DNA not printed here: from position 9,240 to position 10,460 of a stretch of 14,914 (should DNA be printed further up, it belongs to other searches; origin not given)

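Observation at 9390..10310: Low-GC foreign gene (unknown N-domain + Mrr-like PD-(D/E)xK nuclease) inserted precisely inside the BMC operon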

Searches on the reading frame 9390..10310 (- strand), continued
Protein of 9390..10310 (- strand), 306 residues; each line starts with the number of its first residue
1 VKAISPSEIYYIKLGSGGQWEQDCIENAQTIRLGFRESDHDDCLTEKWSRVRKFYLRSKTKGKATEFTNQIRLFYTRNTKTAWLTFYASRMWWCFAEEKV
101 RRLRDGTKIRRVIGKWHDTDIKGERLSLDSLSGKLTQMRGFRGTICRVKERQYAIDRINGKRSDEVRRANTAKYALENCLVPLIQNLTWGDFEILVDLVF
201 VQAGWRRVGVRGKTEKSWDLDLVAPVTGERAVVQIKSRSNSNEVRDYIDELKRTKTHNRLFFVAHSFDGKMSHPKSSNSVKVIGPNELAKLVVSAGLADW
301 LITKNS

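Call 68: find_encoding_contigs(protein=P0015, flank=5000, max_places=2)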
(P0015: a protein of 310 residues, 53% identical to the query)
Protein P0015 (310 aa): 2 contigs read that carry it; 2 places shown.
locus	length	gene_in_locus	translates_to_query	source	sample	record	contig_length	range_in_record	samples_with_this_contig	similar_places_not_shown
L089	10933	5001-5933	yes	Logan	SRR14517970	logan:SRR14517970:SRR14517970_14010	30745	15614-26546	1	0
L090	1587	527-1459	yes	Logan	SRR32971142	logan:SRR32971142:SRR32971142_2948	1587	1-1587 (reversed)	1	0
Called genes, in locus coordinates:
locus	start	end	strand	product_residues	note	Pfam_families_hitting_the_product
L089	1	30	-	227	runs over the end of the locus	-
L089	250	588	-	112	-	-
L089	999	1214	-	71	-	-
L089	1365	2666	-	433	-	-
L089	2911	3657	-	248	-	-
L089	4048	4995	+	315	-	PF08902:DUF1848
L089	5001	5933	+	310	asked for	PF04471:Mrr_cat (faint)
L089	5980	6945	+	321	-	-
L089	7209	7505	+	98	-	-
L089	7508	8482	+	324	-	PF21068:ATPgraspMvdD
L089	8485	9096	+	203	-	-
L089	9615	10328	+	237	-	-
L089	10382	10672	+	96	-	-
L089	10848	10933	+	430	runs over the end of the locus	PF14020:DUF4236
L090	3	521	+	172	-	?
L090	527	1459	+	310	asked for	PF04471:Mrr_cat (faint)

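Call 69: find_encoding_contigs(protein=P0056, flank=5000, max_places=2)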
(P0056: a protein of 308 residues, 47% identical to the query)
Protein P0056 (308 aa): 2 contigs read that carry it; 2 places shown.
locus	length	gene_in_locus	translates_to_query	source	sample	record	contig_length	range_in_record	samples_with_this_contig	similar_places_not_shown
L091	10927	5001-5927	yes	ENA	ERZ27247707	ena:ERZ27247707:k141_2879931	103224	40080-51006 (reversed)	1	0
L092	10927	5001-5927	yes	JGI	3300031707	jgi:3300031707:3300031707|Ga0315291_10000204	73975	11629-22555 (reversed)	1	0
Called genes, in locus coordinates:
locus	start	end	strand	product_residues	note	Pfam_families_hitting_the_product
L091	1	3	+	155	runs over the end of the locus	PF08139:LPAM_1 (weak)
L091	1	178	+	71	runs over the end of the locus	-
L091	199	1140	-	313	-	PF02661:Fic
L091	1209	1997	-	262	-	PF02899:Phage_int_SAM_1 (weak), PF13495:Phage_int_SAM_4, PF00589:Phage_integrase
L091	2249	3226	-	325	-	PF00078:RVT_1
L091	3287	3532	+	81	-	-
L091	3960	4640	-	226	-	PF14066:DUF4256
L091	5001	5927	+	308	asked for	-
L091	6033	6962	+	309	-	-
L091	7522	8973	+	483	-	PF12161:HsdM_N, PF02384:N6_Mtase, PF07669:Eco57I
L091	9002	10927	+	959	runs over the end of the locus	-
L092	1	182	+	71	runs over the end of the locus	-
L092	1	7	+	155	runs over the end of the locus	PF08139:LPAM_1 (weak)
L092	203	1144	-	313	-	PF02661:Fic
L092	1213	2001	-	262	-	PF02899:Phage_int_SAM_1 (weak), PF13495:Phage_int_SAM_4, PF00589:Phage_integrase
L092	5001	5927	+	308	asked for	-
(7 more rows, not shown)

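Call 70: find_encoding_contigs(protein=P0088, flank=5000, max_places=2)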
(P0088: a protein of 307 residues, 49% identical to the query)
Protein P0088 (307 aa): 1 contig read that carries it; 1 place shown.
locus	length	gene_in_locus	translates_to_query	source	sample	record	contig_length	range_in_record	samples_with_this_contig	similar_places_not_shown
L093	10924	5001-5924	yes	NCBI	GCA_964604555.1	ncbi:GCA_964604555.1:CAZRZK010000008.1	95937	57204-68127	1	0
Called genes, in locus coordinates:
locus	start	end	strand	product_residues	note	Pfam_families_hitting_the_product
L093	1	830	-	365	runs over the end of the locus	-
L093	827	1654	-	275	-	PF00142:Fer4_NifH, PF01656:CbiA, PF06564:CBP_BcsQ, PF09140:MipZ, PF10609:ParA (weak), PF13614:AAA_31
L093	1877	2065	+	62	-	PF13443:HTH_26 (weak), PF01381:HTH_3 (weak)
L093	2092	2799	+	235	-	-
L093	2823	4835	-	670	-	PF11074:DUF2779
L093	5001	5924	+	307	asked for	PF04471:Mrr_cat (weak)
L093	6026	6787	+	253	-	PF14267:DUF4357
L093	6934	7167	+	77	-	-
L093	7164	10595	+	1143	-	PF02384:N6_Mtase, PF20473:MmeI_Mtase, PF07669:Eco57I, PF12950:TaqI_C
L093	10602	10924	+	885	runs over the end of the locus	PF10593:Z1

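Call 74: search_dna_similar(query=window:9390-10307:-, collection=phages, mode=protein, max_rows=15)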
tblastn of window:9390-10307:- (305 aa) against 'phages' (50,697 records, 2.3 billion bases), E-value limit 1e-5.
No match.

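Call 75: search_dna_similar(query=window:9390-10307:-, collection=plasmids, mode=protein, max_rows=20)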
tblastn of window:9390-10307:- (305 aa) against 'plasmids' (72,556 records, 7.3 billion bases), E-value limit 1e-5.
Records with a match: 116; places in all: 116; records where one place covers at least 80% of the query: 116.
Best place of each record, by identity: <60% 116.
By first word of the organism name: Klebsiella 101; Raoultella 3; Sphingobium 2; Enterobacter 2; Pseudoalteromonas 1; Sinorhizobium 1; Novosphingobium 1; Sphingomonas 1; Rhizorhabdus 1; Pantoea 1; and 2 more.
By predicted mobility (MOB-suite, as given by PLSDB): conjugative 74; non-mobilizable 39; mobilizable 3.
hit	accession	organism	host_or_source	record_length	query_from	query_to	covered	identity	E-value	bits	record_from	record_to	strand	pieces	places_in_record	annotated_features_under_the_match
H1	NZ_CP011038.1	Pseudoalteromonas nigrifaciens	mussels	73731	2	302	99%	41.2%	2e-70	243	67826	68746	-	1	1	hypothetical protein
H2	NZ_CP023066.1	Sinorhizobium sp. CCBAU 05631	G.max,nodule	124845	3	305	99%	39.8%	6e-68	236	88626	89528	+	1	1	restriction endonuclease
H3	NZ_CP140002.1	Novosphingobium capsulatum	-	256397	2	305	100%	39.7%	5e-63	222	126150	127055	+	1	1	hypothetical protein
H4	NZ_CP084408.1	Sphingobium sp. CFD-2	cell culture,soil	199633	2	305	100%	39.3%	6e-63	221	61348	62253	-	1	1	hypothetical protein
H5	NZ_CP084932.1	Sphingomonas morindae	mixed culture,Noni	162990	2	300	98%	40.0%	5e-64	225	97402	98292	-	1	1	hypothetical protein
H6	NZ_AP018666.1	Sphingobium amiense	-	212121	2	305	100%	39.0%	1e-62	221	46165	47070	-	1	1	hypothetical protein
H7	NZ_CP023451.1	Rhizorhabdus dicambivorans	soil sample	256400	2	305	100%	39.0%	1e-62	221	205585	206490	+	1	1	hypothetical protein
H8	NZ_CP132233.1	Enterobacter hormaechei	mixed culture,soil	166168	3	305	99%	39.0%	3e-70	243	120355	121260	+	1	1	hypothetical protein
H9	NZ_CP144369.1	Pantoea agglomerans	Single colony,sea mud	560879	3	305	99%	38.7%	2e-66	232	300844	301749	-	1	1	hypothetical protein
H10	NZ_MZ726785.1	Raoultella ornithinolytica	-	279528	3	305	99%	38.4%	6e-64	224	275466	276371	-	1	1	hypothetical protein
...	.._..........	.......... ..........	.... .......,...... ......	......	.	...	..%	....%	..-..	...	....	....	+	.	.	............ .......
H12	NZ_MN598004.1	Enterobacter cloacae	-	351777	3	305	99%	38.4%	7e-64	224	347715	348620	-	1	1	hypothetical protein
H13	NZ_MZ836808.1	Klebsiella pneumoniae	-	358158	3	305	99%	38.4%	7e-64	224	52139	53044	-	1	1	hypothetical protein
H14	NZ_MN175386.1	Klebsiella pneumoniae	-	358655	3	305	99%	38.4%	7e-64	224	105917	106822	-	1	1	hypothetical protein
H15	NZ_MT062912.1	Raoultella ornithinolytica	-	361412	3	305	99%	38.4%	7e-64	224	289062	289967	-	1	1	hypothetical protein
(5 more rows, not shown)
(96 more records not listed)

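Call 76: get_annotated_region(hit=H11, flank=6000)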
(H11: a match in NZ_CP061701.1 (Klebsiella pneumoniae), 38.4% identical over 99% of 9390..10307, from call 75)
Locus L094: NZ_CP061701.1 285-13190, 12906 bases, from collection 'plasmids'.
description: Klebsiella pneumoniae strain C39 plasmid pC39-334kb, complete sequence
organism: Klebsiella pneumoniae (NCBI taxid 573)
taxonomy: Bacteria; Pseudomonadota; Gammaproteobacteria; Enterobacterales; Enterobacteriaceae; Klebsiella; Klebsiella pneumoniae
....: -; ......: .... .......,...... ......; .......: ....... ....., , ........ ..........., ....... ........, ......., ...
typing (MOB-suite, as given by PLSDB): conjugative; replicon IncU; relaxase MOBH; mating-pair formation MPF_F
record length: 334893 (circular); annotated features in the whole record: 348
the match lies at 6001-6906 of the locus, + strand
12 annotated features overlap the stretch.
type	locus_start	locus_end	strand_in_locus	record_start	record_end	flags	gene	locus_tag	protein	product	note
CDS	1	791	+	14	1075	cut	-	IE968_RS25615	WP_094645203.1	hypothetical protein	-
CDS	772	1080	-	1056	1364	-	-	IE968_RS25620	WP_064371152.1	hypothetical protein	-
CDS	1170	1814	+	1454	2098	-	-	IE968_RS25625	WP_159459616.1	hypothetical protein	-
CDS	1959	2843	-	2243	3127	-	-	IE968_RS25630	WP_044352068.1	RepB family plasmid replication initiator protein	GO:0006270 - DNA replication initiation [Evidence IEA]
CDS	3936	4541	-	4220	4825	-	-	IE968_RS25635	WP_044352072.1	hypothetical protein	-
CDS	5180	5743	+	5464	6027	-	-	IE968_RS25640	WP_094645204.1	hypothetical protein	-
CDS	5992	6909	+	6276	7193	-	-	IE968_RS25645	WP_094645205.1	hypothetical protein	-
CDS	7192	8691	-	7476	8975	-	-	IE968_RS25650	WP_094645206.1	lipopolysaccharide kinase InaA family protein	-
CDS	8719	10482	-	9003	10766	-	-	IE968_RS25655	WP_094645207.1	PP2C family serine/threonine-protein phosphatase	-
CDS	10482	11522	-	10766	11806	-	-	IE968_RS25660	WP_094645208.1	TerY-C metal binding domain-containing protein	-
CDS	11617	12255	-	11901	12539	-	-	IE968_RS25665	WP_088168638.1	VWA domain-containing protein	-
CDS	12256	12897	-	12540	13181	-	-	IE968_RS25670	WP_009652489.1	TerD family protein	GO:0006950 - response to stress [Evidence IEA]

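Call 77: get_annotated_region(hit=H2, flank=6000)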
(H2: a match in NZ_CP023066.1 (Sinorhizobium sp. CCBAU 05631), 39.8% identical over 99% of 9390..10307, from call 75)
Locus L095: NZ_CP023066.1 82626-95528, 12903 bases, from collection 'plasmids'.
description: Sinorhizobium sp. CCBAU 05631 plasmid pSS05631d, complete sequence
organism: Sinorhizobium sp. CCBAU 05631 (NCBI taxid 794846)
taxonomy: Bacteria; Pseudomonadota; Alphaproteobacteria; Hyphomicrobiales; Rhizobiaceae; Sinorhizobium; Sinorhizobium sp. CCBAU 05631
host: -; source: G.max,nodule; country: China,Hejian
typing (MOB-suite, as given by PLSDB): mobilizable; relaxase MOBQ
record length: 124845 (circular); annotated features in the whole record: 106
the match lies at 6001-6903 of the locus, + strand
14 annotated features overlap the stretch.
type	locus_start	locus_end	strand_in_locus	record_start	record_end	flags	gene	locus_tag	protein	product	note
CDS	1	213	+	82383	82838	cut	-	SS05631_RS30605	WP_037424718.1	hypothetical protein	-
CDS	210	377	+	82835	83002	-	-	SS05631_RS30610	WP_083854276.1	ribbon-helix-helix protein, CopG family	GO:0006355 - regulation of DNA-templated transcription [Evidence IEA]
CDS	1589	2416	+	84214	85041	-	-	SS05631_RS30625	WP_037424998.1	methyltransferase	-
CDS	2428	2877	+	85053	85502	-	-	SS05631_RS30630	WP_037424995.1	hypothetical protein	-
CDS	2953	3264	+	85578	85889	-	-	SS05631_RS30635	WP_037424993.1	hypothetical protein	-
CDS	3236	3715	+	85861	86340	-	-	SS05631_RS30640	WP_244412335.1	type II toxin-antitoxin system RelE/ParE family toxin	-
CDS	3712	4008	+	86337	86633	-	-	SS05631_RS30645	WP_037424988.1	helix-turn-helix domain-containing protein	-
CDS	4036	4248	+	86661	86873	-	-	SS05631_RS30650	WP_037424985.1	antitoxin VbhA family protein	-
CDS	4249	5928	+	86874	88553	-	-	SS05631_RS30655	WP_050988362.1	Fic family protein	-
CDS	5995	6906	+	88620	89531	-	-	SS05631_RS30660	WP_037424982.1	restriction endonuclease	GO:0009307 - DNA restriction-modification system [Evidence IEA]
CDS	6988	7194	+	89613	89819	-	-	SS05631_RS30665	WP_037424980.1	hypothetical protein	-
CDS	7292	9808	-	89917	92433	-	-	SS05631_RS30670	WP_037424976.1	Hsp70 family protein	-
CDS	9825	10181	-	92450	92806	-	-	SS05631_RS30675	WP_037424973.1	hypothetical protein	-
CDS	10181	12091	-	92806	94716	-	-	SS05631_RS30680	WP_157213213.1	hypothetical protein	-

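Call 89: find_encoding_contigs(protein=P0006, flank=5000, max_places=2)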
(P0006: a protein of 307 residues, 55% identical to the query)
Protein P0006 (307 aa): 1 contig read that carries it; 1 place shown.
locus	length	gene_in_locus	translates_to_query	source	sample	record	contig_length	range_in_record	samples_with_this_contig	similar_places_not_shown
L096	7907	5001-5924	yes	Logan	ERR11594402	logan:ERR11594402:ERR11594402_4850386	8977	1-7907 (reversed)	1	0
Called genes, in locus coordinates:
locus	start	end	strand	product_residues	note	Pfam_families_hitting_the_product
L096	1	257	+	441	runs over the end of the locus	?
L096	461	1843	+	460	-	PF14659:Phage_int_SAM_3 (weak), PF13495:Phage_int_SAM_4 (weak), PF00589:Phage_integrase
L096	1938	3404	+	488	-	-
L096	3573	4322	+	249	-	-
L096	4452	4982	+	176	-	-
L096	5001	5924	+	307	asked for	PF04471:Mrr_cat (faint)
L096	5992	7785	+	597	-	PF26345:ScoMcrA_N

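Call 90: find_encoding_contigs(protein=P0005, flank=2000, max_places=2)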
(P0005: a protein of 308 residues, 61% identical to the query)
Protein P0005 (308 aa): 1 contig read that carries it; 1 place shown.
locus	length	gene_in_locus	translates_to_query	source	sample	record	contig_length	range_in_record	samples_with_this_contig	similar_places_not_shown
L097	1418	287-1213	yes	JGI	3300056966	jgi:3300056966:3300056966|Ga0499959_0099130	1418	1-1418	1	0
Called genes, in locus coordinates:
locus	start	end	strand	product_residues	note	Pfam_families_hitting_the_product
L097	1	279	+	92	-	?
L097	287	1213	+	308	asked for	PF04471:Mrr_cat (weak)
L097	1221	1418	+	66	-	?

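Call 91: find_encoding_contigs(protein=P0004, flank=2000, max_places=2)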
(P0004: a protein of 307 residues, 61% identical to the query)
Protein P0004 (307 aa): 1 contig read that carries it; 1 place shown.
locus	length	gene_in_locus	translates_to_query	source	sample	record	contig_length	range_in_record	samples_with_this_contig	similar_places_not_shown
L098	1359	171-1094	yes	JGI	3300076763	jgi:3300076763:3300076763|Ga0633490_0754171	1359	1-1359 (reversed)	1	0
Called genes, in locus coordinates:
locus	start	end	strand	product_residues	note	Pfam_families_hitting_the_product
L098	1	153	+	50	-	?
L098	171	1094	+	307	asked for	-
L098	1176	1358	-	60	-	?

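Call 104: find_related_loci(query=A1, collection=viral_contigs, flank=4000)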
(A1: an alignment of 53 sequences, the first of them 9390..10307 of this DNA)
Query A1 (305 aa) in viral_contigs; peptide patterns used: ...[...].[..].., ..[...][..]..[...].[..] (x = any residue, [..] = any of these).
164 stretches matched a pattern; 2 encode a relative of the query (tblastn E <= 1e-3); 2 distinct loci.
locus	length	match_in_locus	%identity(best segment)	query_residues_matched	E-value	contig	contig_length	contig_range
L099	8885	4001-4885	43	10-303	2e-79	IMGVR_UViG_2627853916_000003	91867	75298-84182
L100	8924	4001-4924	36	2-303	2e-52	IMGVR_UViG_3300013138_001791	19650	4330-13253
